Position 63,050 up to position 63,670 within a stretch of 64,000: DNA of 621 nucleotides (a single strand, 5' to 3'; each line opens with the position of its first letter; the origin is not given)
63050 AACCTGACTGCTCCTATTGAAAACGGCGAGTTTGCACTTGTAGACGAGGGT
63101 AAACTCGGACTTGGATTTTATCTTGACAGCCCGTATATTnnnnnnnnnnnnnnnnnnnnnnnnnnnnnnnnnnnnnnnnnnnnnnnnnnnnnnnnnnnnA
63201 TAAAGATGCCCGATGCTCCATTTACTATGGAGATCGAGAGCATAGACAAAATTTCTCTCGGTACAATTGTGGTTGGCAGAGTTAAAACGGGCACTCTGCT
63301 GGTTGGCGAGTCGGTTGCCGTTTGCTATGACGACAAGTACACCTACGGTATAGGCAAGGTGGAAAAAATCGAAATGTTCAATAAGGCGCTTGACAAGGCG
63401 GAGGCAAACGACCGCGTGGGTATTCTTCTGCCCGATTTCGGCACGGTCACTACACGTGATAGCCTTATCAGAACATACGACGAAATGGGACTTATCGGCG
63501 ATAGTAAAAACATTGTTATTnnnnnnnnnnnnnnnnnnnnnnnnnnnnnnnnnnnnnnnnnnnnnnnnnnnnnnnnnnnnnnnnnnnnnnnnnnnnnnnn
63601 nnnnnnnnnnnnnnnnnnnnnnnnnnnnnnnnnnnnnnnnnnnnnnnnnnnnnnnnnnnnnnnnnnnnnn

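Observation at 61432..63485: EF-Tu domain-2-like beta-barrels embedded in secreted, SLH-anchored proteins lacking any GTPase domain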

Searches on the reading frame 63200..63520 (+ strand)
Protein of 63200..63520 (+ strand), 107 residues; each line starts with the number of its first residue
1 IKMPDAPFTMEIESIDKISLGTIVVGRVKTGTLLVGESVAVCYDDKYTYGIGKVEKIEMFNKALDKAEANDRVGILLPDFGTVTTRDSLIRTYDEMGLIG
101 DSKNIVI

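Call 7: search_protein_families(library=pfam, proteins=[window:63218-63485:+], max_evalue=1)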
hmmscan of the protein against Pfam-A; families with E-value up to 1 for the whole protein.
window:63218-63485:+ (89 aa): 3 families
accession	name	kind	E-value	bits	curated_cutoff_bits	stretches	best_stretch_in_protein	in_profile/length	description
PF03144.31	GTP_EFTU_D2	-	2.5e-09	37.9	30.3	1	15-72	1-59/73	Elongation factor Tu domain 2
PF22648.2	SET7_N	-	0.006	16.8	27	1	15-58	17-60/74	Histone H3 K4-specific methyltransferase SET7 N-terminal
PF14578.12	GTP_EFTU_D4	-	0.026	14.9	23.8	1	16-71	18-70/86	Elongation factor Tu domain 4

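Call 8: search_protein_families(library=ncbifam, proteins=[window:63218-63485:+], max_evalue=1)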
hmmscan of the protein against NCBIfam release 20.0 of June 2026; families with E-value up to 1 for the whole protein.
window:63218-63485:+ (89 aa): 11 families
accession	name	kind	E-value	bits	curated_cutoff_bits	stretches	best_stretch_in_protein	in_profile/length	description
NF000766.0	PRK00049.1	subfamily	4e-10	39.1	449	1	1-72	212-282/396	elongation factor Tu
NF009372.0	PRK12735.1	subfamily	4.8e-10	38.8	479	1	1-72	212-282/396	elongation factor Tu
NF009373.0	PRK12736.1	subfamily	1.5e-09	37.1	452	1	1-72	210-280/394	elongation factor Tu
TIGR00485.1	EF-Tu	equivalog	1.5e-09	37.1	522.4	1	1-72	210-280/394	elongation factor Tu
NF008969.0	PRK12317.1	subfamily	1.8e-08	33.4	502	1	6-69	231-291/426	elongation factor 1-alpha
TIGR00483.1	EF-1_alpha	equivalog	1.8e-05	23.4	540.1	1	4-70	230-293/427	translation elongation factor EF-1 subunit alpha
TIGR01394.1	TypA_BipA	equivalog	0.00038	18.8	757.3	1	1-64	200-262/594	translational GTPase TypA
TIGR00475.1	selB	equivalog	0.0024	16.7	242.25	1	4-74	179-246/581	selenocysteine-specific translation elongation factor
NF041207.1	tRNA_bind_PBP11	equivalog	0.0079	16.1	100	1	5-73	28-89/104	tRNA-binding protein Pbp11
TIGR02034.1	CysN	subfamily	0.076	12.1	336.1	1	20-74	237-287/406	sulfate adenylyltransferase, large subunit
NF001106.1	PRK00135.2-1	exception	0.14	11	300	1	27-75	211-259/377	SMC-Scp complex subunit ScpB, long form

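Call 20: search_solved_structures(query=window:63200-63500:+, max_evalue=1, show_alignments=2)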
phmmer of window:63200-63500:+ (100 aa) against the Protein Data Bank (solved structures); distinct sequences matched with E-value up to 1: 76 (the best 60 are shown).
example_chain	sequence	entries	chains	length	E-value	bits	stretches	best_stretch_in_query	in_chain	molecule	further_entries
5w76_A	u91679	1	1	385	6.7e-10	42.4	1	5-78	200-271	Ancestral Elogation Factor N153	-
6gfu_A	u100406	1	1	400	3.1e-08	37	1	5-78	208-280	Elongation Factor Tu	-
6i8r_A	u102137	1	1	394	6.8e-08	36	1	5-78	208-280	Elongation Factor Tu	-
7vmx_B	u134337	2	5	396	1.2e-07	35.1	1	3-78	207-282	Elongation factor Tu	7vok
5i4q_C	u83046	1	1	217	1.3e-07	35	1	5-78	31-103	Elongation factor Tu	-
8v9l_x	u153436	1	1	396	1.5e-07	34.8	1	3-78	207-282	Elongation factor Tu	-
6htw_H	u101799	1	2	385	2.8e-07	34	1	5-78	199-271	Elongation Factor Tu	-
2hcj_B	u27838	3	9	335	2.9e-07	33.9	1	5-78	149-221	Protein chain elongation factor EF-Tu | Elongation factor EF-Tu | Elongation factor Tu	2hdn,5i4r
1efm_A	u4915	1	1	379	3.4e-07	33.7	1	5-78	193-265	ELONGATION FACTOR TU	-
7bbn_A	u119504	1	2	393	3.5e-07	33.7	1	5-78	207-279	Elongation Factor Tu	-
1efu_A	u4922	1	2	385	3.5e-07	33.7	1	5-78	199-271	ELONGATION FACTOR TU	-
5wdt_z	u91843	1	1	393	3.5e-07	33.7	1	5-78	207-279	Elongation factor Tu 2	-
5uyk_Z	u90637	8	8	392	3.5e-07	33.7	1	5-78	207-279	Elongation factor Tu 2 | Elongation factor Tu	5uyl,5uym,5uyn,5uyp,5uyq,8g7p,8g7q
1efc_A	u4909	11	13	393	3.5e-07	33.7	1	5-78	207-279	PROTEIN (ELONGATION FACTOR) | Elongation Factor Tu | Elongation factor Tu 2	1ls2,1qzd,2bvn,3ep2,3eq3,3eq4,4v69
1ob2_A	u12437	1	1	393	3.5e-07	33.7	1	5-78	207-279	ELONGATION FACTOR TU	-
1d8t_A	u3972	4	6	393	3.5e-07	33.7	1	5-78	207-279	ELONGATION FACTOR TU | Elongation factor Tu 1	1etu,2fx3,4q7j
3u2q_A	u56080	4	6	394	3.5e-07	33.7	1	5-78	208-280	Elongation factor Tu 1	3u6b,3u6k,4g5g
7vmc_A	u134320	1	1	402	3.6e-07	33.6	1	5-78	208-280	Elongation factor Tu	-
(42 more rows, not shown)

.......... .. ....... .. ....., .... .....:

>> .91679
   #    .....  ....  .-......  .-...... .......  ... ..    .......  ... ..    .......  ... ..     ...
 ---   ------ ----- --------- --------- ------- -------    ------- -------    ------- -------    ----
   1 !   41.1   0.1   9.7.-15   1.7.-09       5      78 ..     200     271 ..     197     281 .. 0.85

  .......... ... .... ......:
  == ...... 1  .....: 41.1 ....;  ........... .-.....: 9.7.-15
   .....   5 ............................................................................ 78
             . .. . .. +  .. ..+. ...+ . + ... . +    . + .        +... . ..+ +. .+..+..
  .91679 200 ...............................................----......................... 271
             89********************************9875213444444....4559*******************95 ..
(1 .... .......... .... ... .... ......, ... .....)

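Call 26: find_homologous_proteins(query=window:63200-63500:+, max_evalue=0.001)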
Query window:63200-63500:+: 6 candidates shared short words with the query, none scored E <= 0.001.

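Call 43: predict_structure(alignment_id=A2)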
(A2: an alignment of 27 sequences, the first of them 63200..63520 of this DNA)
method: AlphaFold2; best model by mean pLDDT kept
length: 107 residues; sequences in the alignment: 27
mean_pLDDT: 79.3   pTM: 0.70
mean pLDDT of the five models: 79.3, 77.0, 76.0, 75.6, 75.6
residues with pLDDT >= 90: 45; 70-90: 27; 50-70: 26; < 50: 9
segments of 3 or more residues with pLDDT < 50: 1-3, 102-107
pLDDT, mean of each block of 10 residues (from residue 1): 63 90 92 89 68 92 93 93 69 65 47
secondary structure, 60 per line:
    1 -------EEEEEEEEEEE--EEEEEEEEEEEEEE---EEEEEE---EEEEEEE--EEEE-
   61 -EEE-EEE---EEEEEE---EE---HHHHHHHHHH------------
elements in order: E8-18 E21-34 E38-43 E47-53 E56-59 E62-64 E66-68 E72-77 H86-95

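Call 45: fold_search(model_id=the predicted structure, library=pdb)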
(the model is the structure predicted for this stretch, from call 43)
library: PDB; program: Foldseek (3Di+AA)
matches with E <= 10: 919; with E <= 0.001: 137
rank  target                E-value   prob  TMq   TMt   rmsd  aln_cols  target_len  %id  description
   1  9v5s_D                1.2e-05  1.00  0.60  0.18   3.6        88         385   35  Crystal structure of EF-Tu from Mycoplasma pneumoniae (released 2025-10-29)
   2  3wya                  1.2e-05  1.00  0.59  0.17   4.7        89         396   27  Crystal structure of GDP-bound EF1alpha from Pyrococcus horikoshii (released 2014-12-24)
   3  9v5s_B                1.8e-05  1.00  0.59  0.17   5.7        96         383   32  Crystal structure of EF-Tu from Mycoplasma pneumoniae (released 2025-10-29)
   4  5mi9_A                2.1e-05  1.00  0.59  0.18   2.4        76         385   38  Structure of the phosphomimetic mutant of the elongation factor EF-Tu T62E (released 2017-12-20)
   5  1d2e_A                2.4e-05  1.00  0.59  0.17   3.6        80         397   32  CRYSTAL STRUCTURE OF MITOCHONDRIAL EF-TU IN COMPLEX WITH GDP (released 1999-09-28)
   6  5mi8_B                2.5e-05  1.00  0.58  0.17   2.7        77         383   38  Structure of the phosphomimetic mutant of EF-Tu T383E (released 2017-12-20)
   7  5mi8_A                3.3e-05  1.00  0.55  0.16   2.5        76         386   37  Structure of the phosphomimetic mutant of EF-Tu T383E (released 2017-12-20)
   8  3mmp_A                3.3e-05  1.00  0.55  0.10   2.9        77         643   39  Structure of the Qb replicase, an RNA-dependent RNA polymerase consisting of viral and host proteins (released 2010-06-09)
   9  9v5s_A                3.7e-05  1.00  0.58  0.17   6.6        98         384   33  Crystal structure of EF-Tu from Mycoplasma pneumoniae (released 2025-10-29)
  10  3u6k_A                3.9e-05  1.00  0.62  0.18   2.0        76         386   38  Ef-tu (escherichia coli) in complex with nvp-ldk733 (released 2012-02-08)
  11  6mij                  3.9e-05  1.00  0.58  0.17   1.9        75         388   41  Crystal structure of EF-Tu from Acinetobacter baumannii in complex with Mg2+ and GDP (released 2018-10-03)
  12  7vmc_A                4.1e-05  1.00  0.59  0.18   4.4        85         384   38  Crystal structure of EF-Tu/CdiA/CdiI (released 2022-03-30)
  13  9v5s_C                4.4e-05  1.00  0.58  0.17   4.6        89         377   35  Crystal structure of EF-Tu from Mycoplasma pneumoniae (released 2025-10-29)
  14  2hcj_B                4.4e-05  1.00  0.57  0.19   2.8        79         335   35  Trypsin-modified Elongation Factor Tu in complex with tetracycline (released 2006-10-31)
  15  7vok_A                4.4e-05  1.00  0.58  0.18   6.1        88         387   35  The Crystal structure of EF-Tu and GDP from Mycobacterium tuberculosis (released 2022-10-19)
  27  3u2q_A                8.9e-05  1.00  0.56  0.16   2.6        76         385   37  EF-Tu (Escherichia coli) in complex with NVP-LFF571 (released 2012-05-02)
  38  1d8t_A                1.2e-04  1.00  0.56  0.16   2.5        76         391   38  CRYSTAL STRUCTURE OF ELONGATION FACTOR, TU (EF-TU-MGGDP) COMPLEXED WITH GE2270A, A THIAZOLYL PEPTIDE ANTIBIOTIC (released 2000-10-25)
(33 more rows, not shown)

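Call 48: search_protein_representatives(alignment_id=A2)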
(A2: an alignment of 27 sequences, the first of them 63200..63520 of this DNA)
Query: 27 sequences, 104 profile positions. Proteins with E-value up to 0.001 (for the whole library): 2155; up to 1e-10: 93; up to 1e-30: 9. The best 150 are listed.
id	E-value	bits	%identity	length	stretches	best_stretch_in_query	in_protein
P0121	2.9e-40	152.7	-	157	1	1-104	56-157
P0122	6.3e-40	151.6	-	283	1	1-104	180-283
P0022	3.5e-38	146.0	-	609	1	1-104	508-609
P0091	4.9e-38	145.6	-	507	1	1-104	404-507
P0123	6.0e-37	142.1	-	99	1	6-104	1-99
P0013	4.0e-36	139.4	-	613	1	1-104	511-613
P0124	9.3e-36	138.2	-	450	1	1-104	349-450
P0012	2.4e-35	136.9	-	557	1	2-104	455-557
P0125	8.6e-33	128.7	-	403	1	1-104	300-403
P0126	2.8e-30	120.6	-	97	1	27-103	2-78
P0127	5.8e-30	119.6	-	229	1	24-104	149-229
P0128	1.1e-25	105.9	-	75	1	31-104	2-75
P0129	1.8e-25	105.2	-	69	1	36-104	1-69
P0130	5.8e-25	103.5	-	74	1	31-104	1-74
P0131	8.6e-23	96.6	-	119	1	36-104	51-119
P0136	1.4e-18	83.1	-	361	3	3-79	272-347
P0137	3.9e-18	81.6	-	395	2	3-77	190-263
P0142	1.0e-15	73.8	-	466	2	2-77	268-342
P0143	1.3e-15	73.5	-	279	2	4-93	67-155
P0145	6.0e-15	71.4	-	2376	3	3-77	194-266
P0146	2.0e-14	69.7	-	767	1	10-82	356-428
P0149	7.8e-14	67.8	-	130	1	3-87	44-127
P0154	2.2e-13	66.4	-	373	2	10-77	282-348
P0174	1.2e-11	60.7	-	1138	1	4-100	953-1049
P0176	1.3e-11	60.7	-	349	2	3-80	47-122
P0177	1.4e-11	60.6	-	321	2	2-88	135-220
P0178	1.5e-11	60.4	-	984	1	2-79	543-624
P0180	1.8e-11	60.2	-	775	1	14-78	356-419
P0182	1.9e-11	60.1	-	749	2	4-80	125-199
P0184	2.1e-11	60.0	-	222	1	3-78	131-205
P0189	2.9e-11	59.6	-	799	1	12-77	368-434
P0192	3.2e-11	59.4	-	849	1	4-97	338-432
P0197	6.1e-11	58.5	-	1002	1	3-102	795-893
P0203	8.9e-11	58.0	-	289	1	3-86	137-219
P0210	1.1e-10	57.7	-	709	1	4-87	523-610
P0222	1.5e-10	57.3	-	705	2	3-89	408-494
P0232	1.9e-10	56.9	-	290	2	3-86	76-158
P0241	2.6e-10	56.5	-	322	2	3-80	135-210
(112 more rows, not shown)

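Call 49: search_protein_families(library=pfam, proteins=[P0136, P0145, P0146, P0174, P0178, P0180, P0189, P0192, P0197, P0210], max_evalue=0.001)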
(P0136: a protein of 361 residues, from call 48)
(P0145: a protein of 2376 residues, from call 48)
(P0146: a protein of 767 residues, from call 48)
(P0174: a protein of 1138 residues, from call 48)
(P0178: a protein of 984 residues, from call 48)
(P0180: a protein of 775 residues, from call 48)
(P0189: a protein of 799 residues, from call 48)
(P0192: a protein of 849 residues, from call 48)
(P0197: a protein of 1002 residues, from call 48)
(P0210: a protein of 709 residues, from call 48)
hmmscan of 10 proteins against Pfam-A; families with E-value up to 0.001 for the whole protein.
P0136 (361 aa): 2 families
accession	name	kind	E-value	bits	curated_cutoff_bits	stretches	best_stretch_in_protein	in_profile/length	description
PF03144.31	GTP_EFTU_D2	-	1.5e-27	96.3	30.3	2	287-356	1-72/73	Elongation factor Tu domain 2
PF22042.2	EF-G_D2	-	5.5e-10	39.7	27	0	283-341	12-69/84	Elongation factor G domain 2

P0145 (2376 aa): 3 families
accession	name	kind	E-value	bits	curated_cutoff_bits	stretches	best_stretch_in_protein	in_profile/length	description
PF00009.33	GTP_EFTU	-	4.4e-28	98.6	26.5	2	428-559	61-185/188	Elongation factor Tu GTP binding domain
PF03143.23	GTP_EFTU_D3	-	1.1e-23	84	27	1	282-376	1-105/106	Elongation factor Tu C-terminal domain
PF03144.31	GTP_EFTU_D2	-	2.5e-22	79.5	30.3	2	209-278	1-73/73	Elongation factor Tu domain 2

P0146 (767 aa): 4 families
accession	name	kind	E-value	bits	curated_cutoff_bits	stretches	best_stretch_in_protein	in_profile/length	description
PF00395.25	SLH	-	6.7e-17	61.6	20.8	1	28-70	2-44/44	S-layer homology domain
PF03144.31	GTP_EFTU_D2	-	6.7e-12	46.1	30.3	1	364-422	1-60/73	Elongation factor Tu domain 2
PF13573.12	SprB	-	5.1e-11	42.5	28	0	272-286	18-32/37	SprB repeat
PF13927.12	Ig_3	-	1.3e-09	38.9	30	0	656-738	2-76/78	Immunoglobulin domain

P0174 (1138 aa): 6 families
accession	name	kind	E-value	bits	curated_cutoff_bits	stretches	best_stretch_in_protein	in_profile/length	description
PF00395.25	SLH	-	2.3e-14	53.5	20.8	1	657-697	4-44/44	S-layer homology domain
PF03144.31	GTP_EFTU_D2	-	8.4e-13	49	30.3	1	967-1036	1-71/73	Elongation factor Tu domain 2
PF20585.4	Pectate_lyase_5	-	1.6e-07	32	24.3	1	32-99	3-81/126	Putative pectate lyase-like adhesive domain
PF03143.23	GTP_EFTU_D3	-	4.8e-06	27.3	27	1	1047-1136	5-103/106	Elongation factor Tu C-terminal domain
PF07523.18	Big_3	-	1.6e-05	25.5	21.2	1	552-614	2-62/68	Bacterial Ig-like domain (group 3)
PF13927.12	Ig_3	-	0.00031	21.6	30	0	840-878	4-41/78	Immunoglobulin domain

P0178 (984 aa): 5 families
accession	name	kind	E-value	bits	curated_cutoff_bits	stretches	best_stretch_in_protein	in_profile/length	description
PF13927.12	Ig_3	-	1.4e-14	54.8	30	0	329-361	6-37/78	Immunoglobulin domain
PF00395.25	SLH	-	7.1e-13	48.7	20.8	1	28-71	1-44/44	S-layer homology domain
PF13573.12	SprB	-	6.6e-10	38.9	28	1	339-359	12-32/37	SprB repeat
PF03144.31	GTP_EFTU_D2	-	3.4e-09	37.4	30.3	1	563-627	1-66/73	Elongation factor Tu domain 2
PF07679.22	I-set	-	0.00034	21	23.7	0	327-354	3-30/90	Immunoglobulin I-set domain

P0180 (775 aa): 4 families
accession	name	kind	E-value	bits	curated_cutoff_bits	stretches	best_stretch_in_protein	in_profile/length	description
PF00395.25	SLH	-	5.1e-16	58.8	20.8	1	27-69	1-43/44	S-layer homology domain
PF13927.12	Ig_3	-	1.4e-12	48.3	30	0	656-694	3-40/78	Immunoglobulin domain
PF13573.12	SprB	-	5.3e-12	45.6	28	0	676-689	19-32/37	SprB repeat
PF03144.31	GTP_EFTU_D2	-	1.9e-07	31.9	30.3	1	359-415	1-58/73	Elongation factor Tu domain 2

P0189 (799 aa): 3 families
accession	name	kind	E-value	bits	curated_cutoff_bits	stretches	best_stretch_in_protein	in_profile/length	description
PF00395.25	SLH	-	9e-21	74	20.8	1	26-68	2-44/44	S-layer homology domain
PF03144.31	GTP_EFTU_D2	-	2.9e-06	28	30.3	1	376-431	2-58/73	Elongation factor Tu domain 2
PF13573.12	SprB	-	1.2e-05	25.3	28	0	695-708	19-32/37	SprB repeat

P0192 (849 aa): 7 families
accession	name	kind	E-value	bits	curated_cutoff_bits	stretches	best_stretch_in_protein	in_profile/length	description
PF00395.25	SLH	-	4.3e-17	62.2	20.8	1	27-69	1-43/44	S-layer homology domain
PF03144.31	GTP_EFTU_D2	-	1.2e-14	54.9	30.3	1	354-421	2-70/73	Elongation factor Tu domain 2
PF13573.12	SprB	-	3.2e-14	52.7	28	1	232-251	14-33/37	SprB repeat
PF13927.12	Ig_3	-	8.3e-11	42.7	30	1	218-281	4-61/78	Immunoglobulin domain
PF13860.13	FlgD_ig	-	0.00012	22.4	27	0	797-836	1-40/79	FlgD Ig-like domain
PF03143.23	GTP_EFTU_D3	-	0.00029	21.5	27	0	435-487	7-69/106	Elongation factor Tu C-terminal domain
PF07679.22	I-set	-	0.00037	20.9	23.7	0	218-310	3-89/90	Immunoglobulin I-set domain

P0197 (1002 aa): 1 family
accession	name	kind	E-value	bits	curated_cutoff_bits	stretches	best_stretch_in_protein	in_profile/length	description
PF03144.31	GTP_EFTU_D2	-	1.3e-05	26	30.3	1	810-879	1-72/73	Elongation factor Tu domain 2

P0210 (709 aa): 2 families
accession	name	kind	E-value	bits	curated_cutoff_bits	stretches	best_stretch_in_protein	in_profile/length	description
PF03144.31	GTP_EFTU_D2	-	6.7e-13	49.3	30.3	1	537-602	1-63/73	Elongation factor Tu domain 2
PF00395.25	SLH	-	5.4e-10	39.5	20.8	1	409-446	1-38/44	S-layer homology domain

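Call 67: list_cluster_members(proteins=[P0174, P0192, P0210, P0222, P0136, P0176, P0241, P0149, P0177, P0197])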
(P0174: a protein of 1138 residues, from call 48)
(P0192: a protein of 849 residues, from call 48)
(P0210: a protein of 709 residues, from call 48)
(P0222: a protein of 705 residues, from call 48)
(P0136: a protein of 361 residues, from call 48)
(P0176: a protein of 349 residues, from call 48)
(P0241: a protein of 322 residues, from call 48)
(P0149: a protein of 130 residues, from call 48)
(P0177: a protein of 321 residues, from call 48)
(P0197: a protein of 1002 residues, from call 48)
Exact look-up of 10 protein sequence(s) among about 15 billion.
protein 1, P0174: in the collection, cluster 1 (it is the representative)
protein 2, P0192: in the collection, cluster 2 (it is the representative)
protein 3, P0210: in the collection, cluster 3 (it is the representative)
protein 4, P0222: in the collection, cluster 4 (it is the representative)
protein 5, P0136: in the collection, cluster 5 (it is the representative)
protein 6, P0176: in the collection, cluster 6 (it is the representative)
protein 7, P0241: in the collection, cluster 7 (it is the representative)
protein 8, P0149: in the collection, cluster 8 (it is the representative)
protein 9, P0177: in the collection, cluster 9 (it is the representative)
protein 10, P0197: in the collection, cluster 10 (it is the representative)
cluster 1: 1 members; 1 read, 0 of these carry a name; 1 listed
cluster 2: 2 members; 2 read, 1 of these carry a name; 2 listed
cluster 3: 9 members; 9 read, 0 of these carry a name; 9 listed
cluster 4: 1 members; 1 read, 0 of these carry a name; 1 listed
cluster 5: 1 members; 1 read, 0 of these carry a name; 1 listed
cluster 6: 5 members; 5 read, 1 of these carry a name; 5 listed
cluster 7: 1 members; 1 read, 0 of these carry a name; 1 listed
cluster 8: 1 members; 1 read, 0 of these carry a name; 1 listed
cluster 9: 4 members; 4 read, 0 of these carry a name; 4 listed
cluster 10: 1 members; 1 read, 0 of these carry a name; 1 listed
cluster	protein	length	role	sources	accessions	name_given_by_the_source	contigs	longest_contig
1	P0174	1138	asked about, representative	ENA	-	-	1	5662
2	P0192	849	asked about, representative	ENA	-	-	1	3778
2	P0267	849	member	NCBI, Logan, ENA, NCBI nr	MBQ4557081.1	MAG: S-layer homology domain-containing protein [Clostridia bacterium] | S-layer homology domain-containing protein [Clostridia bacterium]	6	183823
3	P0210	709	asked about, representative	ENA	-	-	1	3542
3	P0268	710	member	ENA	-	-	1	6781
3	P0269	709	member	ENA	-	-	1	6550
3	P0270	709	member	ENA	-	-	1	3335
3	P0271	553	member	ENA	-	-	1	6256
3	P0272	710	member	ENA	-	-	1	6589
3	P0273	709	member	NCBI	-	-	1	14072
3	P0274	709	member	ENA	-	-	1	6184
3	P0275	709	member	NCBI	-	-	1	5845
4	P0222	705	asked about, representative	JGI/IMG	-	-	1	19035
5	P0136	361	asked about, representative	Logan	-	-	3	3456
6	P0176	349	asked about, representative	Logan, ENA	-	-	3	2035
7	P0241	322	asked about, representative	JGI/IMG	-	-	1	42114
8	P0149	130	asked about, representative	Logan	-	-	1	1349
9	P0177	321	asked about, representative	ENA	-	-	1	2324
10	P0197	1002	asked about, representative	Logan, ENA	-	-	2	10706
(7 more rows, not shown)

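Call 76: fold_search(model_id=the predicted structure, library=viral)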
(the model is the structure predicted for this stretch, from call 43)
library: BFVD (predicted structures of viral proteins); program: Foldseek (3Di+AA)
matches with E <= 10: 609; with E <= 0.001: 3
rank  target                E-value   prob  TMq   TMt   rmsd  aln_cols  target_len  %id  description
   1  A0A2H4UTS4            3.5e-04  1.00  0.56  0.10   7.1       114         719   16  Translation initiation factor IF-2 [Bodo saltans virus]
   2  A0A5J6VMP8            3.5e-04  1.00  0.49  0.10   7.4       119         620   18  Elongation factor Tu GTP binding domain protein [Megaviridae environmental sample]
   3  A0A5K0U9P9            7.5e-04  1.00  0.56  0.11   3.3        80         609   21  PHD finger-like domain-containing protein 5A [Yasminevirus sp. GU-2018]
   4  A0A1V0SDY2            1.2e-03  1.00  0.56  0.48   7.3       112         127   19  Translation initiation factor IF-2 [Indivirus ILV1]
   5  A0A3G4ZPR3            2.4e-03  1.00  0.45  0.09   7.6       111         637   14  Eukaryotic translation initiation factor 5B [Terrestrivirus sp.]
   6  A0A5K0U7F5            2.8e-03  1.00  0.58  0.09   5.4        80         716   20  GTPase [Yasminevirus sp. GU-2018]
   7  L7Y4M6                3.9e-03  1.00  0.62  0.14   4.8        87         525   17  Putative GTP binding translation elongation/initiation factor [Megavirus lba]
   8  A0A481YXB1            4.6e-03  1.00  0.54  0.07   6.9        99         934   18  protein-synthesizing GTPase [Marseillevirus LCMAC201]
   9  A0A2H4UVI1            5.1e-03  1.00  0.59  0.14   4.6        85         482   13  Elongation factor 1-alpha [Bodo saltans virus]
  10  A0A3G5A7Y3            5.1e-03  1.00  0.55  0.10   3.2        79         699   14  GTP binding translation elongation factor [Harvfovirus sp.]
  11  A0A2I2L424            5.1e-03  1.00  0.47  0.15   8.0       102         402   15  SKP1/BTB/POZ domain-containing protein [Orpheovirus IHUMI-LCC2]
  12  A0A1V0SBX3            6.8e-03  1.00  0.57  0.13   3.0        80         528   12  GTPase [Catovirus CTV1]
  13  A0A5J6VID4            8.0e-03  1.00  0.44  0.07   8.6        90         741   14  protein-synthesizing GTPase [Megaviridae environmental sample]
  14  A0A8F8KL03            8.4e-03  1.00  0.56  0.13   4.7        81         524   17  GTP-binding protein 1 [Clandestinovirus]
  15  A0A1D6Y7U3            1.1e-02  1.00  0.48  0.24   4.1        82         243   23  (no name in the UniProt tables at hand)
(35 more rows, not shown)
